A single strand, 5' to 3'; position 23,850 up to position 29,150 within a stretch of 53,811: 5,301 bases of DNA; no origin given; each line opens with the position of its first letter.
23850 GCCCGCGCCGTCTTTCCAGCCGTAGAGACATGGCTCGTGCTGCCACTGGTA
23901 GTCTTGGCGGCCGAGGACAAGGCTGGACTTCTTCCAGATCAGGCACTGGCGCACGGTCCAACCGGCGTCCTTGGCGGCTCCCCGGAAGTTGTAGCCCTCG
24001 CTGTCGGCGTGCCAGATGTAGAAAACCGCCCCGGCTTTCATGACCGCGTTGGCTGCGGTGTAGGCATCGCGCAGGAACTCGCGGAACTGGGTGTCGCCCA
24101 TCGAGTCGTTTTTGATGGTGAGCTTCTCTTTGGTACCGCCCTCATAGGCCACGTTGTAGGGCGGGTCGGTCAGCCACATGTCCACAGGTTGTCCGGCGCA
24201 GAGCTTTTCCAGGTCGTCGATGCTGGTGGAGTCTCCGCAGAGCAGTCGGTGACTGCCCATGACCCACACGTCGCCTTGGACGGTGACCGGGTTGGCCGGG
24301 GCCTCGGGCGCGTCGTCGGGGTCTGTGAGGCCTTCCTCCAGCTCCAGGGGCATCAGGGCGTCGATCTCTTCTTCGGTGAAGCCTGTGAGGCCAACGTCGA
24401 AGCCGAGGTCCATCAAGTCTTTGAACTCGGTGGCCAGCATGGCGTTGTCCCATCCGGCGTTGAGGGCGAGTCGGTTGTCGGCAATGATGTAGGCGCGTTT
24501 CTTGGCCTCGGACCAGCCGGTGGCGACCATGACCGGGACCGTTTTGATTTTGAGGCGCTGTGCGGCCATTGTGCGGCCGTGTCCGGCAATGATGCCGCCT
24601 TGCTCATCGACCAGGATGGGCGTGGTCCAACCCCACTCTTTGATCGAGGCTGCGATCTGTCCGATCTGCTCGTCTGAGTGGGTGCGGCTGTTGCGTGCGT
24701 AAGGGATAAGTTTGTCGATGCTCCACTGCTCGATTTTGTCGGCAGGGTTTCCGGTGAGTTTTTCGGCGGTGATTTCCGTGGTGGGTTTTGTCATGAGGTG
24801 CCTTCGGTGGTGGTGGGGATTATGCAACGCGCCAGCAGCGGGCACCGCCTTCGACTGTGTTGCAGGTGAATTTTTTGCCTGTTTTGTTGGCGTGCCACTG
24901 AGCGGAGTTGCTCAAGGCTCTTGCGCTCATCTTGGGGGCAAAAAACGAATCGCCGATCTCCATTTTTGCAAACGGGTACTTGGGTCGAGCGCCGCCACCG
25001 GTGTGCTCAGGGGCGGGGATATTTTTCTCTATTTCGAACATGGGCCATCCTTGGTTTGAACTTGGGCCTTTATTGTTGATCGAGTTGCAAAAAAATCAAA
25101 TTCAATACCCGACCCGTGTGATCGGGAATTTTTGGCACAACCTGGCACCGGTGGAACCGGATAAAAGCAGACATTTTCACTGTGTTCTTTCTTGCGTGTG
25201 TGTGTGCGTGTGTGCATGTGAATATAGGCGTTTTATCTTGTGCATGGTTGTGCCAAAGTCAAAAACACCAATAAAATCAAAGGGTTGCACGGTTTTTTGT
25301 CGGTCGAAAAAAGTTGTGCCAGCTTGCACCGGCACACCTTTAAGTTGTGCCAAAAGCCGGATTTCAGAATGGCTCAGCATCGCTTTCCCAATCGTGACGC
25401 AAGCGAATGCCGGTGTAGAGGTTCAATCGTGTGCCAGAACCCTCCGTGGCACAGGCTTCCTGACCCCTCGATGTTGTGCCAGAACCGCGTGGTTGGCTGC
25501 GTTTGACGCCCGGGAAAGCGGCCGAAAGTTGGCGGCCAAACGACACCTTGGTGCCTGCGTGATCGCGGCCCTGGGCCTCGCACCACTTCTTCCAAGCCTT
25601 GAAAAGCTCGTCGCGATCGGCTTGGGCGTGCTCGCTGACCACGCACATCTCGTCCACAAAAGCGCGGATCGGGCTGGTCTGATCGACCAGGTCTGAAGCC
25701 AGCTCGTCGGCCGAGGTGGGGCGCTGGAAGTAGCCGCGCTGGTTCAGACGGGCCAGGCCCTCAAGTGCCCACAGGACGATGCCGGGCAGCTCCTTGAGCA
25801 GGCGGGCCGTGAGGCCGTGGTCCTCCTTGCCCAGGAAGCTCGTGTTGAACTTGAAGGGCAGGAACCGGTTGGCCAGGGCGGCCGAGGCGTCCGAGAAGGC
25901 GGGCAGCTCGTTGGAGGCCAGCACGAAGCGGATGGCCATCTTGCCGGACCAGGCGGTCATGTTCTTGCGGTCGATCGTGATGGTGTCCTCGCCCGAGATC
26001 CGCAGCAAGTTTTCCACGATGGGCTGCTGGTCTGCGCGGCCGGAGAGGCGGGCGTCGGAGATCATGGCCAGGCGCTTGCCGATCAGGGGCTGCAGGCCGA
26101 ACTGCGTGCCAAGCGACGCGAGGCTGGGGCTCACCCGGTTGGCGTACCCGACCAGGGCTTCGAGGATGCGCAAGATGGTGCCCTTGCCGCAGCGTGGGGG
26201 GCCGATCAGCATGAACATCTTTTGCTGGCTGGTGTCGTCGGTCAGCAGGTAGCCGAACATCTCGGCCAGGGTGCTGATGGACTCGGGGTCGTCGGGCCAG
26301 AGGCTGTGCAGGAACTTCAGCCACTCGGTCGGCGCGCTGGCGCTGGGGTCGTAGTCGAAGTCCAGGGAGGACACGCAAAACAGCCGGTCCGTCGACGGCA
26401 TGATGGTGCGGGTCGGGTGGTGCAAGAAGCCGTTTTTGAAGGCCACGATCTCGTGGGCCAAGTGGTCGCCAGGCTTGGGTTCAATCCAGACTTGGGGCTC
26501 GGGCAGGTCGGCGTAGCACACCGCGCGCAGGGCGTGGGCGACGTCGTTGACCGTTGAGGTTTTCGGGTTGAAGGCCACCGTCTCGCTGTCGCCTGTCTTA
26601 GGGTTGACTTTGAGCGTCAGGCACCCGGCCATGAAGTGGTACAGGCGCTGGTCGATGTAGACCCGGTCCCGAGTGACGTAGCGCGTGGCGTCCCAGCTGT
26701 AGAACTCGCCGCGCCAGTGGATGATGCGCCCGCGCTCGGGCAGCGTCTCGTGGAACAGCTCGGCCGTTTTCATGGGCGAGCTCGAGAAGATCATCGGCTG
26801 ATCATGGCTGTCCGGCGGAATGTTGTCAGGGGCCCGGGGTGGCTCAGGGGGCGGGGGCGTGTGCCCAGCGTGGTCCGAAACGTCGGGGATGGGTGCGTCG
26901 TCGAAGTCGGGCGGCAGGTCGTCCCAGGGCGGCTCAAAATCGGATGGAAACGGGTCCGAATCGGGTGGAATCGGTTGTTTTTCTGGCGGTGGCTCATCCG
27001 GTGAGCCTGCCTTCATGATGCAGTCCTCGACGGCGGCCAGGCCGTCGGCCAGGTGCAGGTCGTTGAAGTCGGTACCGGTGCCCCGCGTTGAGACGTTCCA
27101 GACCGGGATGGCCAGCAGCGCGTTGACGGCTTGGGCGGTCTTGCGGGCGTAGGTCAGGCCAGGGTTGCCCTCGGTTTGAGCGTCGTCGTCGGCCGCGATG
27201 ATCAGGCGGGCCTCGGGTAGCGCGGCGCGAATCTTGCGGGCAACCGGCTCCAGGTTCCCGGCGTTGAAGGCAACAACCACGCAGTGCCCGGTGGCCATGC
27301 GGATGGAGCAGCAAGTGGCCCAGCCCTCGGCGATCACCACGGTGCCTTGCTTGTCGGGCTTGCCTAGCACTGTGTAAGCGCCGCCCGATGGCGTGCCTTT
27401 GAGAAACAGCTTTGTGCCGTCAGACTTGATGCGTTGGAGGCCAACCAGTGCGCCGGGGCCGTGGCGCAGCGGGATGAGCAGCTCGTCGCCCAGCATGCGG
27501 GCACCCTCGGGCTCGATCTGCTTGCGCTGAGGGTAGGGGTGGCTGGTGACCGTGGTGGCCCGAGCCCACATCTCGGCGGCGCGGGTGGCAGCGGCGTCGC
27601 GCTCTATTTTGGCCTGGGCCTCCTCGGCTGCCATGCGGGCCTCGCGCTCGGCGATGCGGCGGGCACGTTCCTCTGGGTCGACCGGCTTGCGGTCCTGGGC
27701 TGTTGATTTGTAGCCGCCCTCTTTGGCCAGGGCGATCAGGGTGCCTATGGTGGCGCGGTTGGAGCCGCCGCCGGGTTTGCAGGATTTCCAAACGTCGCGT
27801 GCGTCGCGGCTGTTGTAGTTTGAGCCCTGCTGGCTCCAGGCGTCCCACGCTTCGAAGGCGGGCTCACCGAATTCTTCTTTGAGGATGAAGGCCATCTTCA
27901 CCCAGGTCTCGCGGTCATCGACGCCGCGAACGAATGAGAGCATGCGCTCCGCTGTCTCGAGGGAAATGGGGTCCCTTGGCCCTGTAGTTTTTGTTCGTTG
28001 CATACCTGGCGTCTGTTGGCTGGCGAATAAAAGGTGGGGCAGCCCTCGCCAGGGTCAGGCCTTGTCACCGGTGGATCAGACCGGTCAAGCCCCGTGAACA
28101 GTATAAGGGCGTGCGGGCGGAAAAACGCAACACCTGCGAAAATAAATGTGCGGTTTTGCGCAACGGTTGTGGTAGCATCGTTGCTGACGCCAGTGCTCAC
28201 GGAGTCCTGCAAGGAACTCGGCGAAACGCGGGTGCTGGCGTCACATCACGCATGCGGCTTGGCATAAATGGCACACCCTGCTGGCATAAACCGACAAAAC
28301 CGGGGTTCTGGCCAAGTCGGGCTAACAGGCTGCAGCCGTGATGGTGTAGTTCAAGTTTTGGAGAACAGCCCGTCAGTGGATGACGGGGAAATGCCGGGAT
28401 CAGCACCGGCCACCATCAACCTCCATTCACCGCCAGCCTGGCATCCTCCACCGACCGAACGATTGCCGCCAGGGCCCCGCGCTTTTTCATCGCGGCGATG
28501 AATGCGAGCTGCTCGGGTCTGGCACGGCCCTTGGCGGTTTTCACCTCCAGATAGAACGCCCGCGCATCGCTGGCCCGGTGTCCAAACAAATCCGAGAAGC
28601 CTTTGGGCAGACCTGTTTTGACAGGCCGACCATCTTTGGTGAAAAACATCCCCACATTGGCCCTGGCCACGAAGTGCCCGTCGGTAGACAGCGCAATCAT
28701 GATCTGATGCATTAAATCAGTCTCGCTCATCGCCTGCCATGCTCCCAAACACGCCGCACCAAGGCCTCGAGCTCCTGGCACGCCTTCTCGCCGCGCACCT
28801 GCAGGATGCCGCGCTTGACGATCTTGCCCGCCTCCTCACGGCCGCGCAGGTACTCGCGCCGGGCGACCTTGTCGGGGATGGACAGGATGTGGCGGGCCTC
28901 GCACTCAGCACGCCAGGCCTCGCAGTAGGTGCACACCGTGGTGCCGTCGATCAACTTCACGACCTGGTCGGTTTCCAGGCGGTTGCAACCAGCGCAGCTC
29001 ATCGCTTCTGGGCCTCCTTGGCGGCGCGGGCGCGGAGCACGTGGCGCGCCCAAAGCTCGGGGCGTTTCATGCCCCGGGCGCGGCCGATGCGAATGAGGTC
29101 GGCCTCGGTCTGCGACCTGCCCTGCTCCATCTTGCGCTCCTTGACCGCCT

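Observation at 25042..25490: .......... motif cluster at the 3' end of the primase-helicase gene: candidate origin iterons or late-operon control sites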

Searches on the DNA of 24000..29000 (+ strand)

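Call 6: search_dna_similar(query=window:24000-29000:+, collection=phages, mode=distant)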
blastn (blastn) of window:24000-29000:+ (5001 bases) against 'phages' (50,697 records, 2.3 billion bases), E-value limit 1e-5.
Records with a match: 17; places in all: 17; records where one place covers at least 80% of the query: 0.
Best place of each record, by identity: 80-90% 5; 60-80% 12.
By first word of the organism name: Porphyromonas 5; Vibrio 4; Psychrobacter 3; Caudoviricetes 1; Pseudomonas 1; Aeromonas 1; Ralstonia 1; Bacteriophage 1.
By host as written in the record: - 6; Psychrobacter sp. OW20 2; Porphyromonas gingivalis ATCC 49417 2; Stutzerimonas stutzeri NCTC10475 1; Aeromonas hydrophila 1; Ralstonia solanacearum 1; Psychrobacter sp. 1; Porphyromonas gingivalis WW2866 1; and 2 more.
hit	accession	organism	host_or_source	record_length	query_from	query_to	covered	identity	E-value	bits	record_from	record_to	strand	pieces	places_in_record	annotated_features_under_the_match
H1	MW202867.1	Caudoviricetes sp.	Manatee Spring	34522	1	750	15%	77.6%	4e-166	593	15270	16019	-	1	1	adenine specific DNA methyltransferase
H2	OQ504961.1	Pseudomonas phage ZRG1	Stutzerimonas stutzeri NCTC10475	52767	434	684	5%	70.7%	1e-21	113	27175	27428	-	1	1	ParB N-terminal domain-containing protein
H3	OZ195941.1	Vibrio phage D81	Seawater and oysters mix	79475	2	171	3%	70.2%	3e-9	73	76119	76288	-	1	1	DNA methyltransferase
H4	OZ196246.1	Vibrio phage D82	Seawater and oysters mix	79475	2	171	3%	70.2%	3e-9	73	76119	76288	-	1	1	DNA methyltransferase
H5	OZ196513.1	Vibrio phage D93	Seawater and oysters mix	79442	2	171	3%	70.2%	3e-9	73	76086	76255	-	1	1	DNA methyltransferase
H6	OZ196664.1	Vibrio phage D71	Seawater and oysters mix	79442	2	171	3%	70.2%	3e-9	73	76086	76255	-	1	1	DNA methyltransferase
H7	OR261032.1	Aeromonas phage ST4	Aeromonas hydrophila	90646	352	523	3%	69.2%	3e-9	73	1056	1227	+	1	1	DNA methyltransferase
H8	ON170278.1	Ralstonia phage YO164_3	Ralstonia solanacearum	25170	335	503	3%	68.6%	1e-7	67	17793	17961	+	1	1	record has no annotation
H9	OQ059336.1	Psychrobacter phage vB_PmaS_Y8A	Psychrobacter sp.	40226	563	687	2%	72.8%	9e-10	73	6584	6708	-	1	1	ParB/sulfiredoxin domain protein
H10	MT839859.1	Bacteriophage sp.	human fecal samples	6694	226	324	2%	74.3%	6e-6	61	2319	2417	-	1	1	record has no annotation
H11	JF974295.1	Psychrobacter phage pOW20-A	Psychrobacter sp. OW20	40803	563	645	2%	75.9%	6e-6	61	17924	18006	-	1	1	DNA methylase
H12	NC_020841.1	Psychrobacter phage pOW20-A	Psychrobacter sp. OW20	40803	563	645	2%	75.9%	6e-6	61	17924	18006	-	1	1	DNA methyltransferase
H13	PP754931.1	Porphyromonas phage phage019b_ATCC49417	Porphyromonas gingivalis ATCC 49417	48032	100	171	1%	80.6%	4e-8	68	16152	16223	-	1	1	methyltransferase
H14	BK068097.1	Porphyromonas phage phage016a_WW2866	Porphyromonas gingivalis WW2866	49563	100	171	1%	80.6%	4e-8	68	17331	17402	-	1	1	methyltransferase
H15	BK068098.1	Porphyromonas phage phage017a_JCVISC001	Porphyromonas gingivalis JCVI SC001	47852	100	171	1%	80.6%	4e-8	68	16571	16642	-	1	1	methyltransferase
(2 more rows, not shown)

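Call 76: search_rna_families(source=window, start=24500, end=28600, threshold=evalue, max_evalue=1)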
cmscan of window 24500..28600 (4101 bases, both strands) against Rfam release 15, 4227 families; matches with E-value up to 1: 3.
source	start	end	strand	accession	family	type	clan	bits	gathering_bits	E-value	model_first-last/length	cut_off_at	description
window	26974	27059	+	RF04155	mir-9236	Gene; miRNA;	-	25.9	98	0.22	1-83/83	no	mir-9236 microRNA precursor family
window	25306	25388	-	RF02353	BjrC68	Gene; sRNA;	-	18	39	0.29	1-82/82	no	Bradyrhizobiaceae sRNA BjrC68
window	25107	25287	+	RF02723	sno_ZL1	Gene; snRNA; snoRNA; CD-box;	-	16.8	64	0.67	1-196/196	no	Small nucleolar RNA ZL1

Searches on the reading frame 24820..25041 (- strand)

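Call 7: search_protein_families(library=pfam, proteins=[window:24820-25041:-], max_evalue=0.01)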
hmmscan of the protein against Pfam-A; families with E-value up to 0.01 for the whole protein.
window:24820-25041:- (73 aa): 1 family
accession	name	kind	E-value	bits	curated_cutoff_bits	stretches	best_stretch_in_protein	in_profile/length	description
PF23978.1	DUF7303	-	9.4e-08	32.2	27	1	1-39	87-126/195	Family of unknown function (DUF7303)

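Call 8: search_protein_families(library=phrogs, proteins=[window:24820-25041:-], max_evalue=0.001)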
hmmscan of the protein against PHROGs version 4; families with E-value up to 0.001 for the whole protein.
window:24820-25041:- (73 aa): 3 families
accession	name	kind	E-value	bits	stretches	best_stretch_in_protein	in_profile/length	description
phrog_7597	-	unknown function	7.3e-08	33.3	1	1-38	87-125/193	-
phrog_10287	-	unknown function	2.5e-06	28.7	1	12-59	26-75/91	-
phrog_28399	-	unknown function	5.1e-06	27.4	1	19-72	17-72/73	-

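Call 74: search_protein_families(library=ncbifam, proteins=[window:24820-25041:-], max_evalue=0.01)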
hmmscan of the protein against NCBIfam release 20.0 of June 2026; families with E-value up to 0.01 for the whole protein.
window:24820-25041:- (73 aa): 0 families

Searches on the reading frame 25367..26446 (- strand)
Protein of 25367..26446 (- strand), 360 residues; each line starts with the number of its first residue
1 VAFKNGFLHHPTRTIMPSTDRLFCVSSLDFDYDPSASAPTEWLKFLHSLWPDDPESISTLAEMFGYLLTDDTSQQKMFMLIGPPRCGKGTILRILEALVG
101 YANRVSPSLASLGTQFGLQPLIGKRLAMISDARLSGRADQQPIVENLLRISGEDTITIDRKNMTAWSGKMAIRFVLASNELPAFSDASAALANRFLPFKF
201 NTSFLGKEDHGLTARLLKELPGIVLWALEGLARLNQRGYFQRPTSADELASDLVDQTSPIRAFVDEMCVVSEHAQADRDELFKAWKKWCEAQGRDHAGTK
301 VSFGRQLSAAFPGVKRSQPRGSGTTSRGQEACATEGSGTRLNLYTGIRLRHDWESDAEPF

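Call 51: search_protein_representatives(protein=window:25367-26446:-)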
Query: 360 residues. Proteins with E-value up to 0.001 (for the whole library): 47961; up to 1e-10: 26578; up to 1e-30: 4818. The best 150 are listed.
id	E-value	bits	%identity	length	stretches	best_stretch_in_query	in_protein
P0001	3.6e-157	539.4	71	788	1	1-325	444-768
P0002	1.3e-155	534.3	71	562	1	1-356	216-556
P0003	3.7e-149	513.1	68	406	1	1-357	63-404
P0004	1.2e-147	508.1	67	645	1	2-355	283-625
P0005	9.0e-145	498.7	67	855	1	1-324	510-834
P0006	1.6e-133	461.7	62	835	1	1-325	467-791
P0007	1.4e-117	409.2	56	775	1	2-328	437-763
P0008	3.8e-116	404.5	57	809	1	4-330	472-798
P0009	9.2e-115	400.0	55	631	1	2-331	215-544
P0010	2.0e-114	398.8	58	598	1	4-322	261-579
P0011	4.0e-114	397.8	56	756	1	2-325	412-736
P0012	2.1e-112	392.2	56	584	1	2-324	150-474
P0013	1.2e-109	383.1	54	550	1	2-322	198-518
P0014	2.2e-109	382.2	56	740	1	2-317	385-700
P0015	3.7e-108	378.2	53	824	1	2-327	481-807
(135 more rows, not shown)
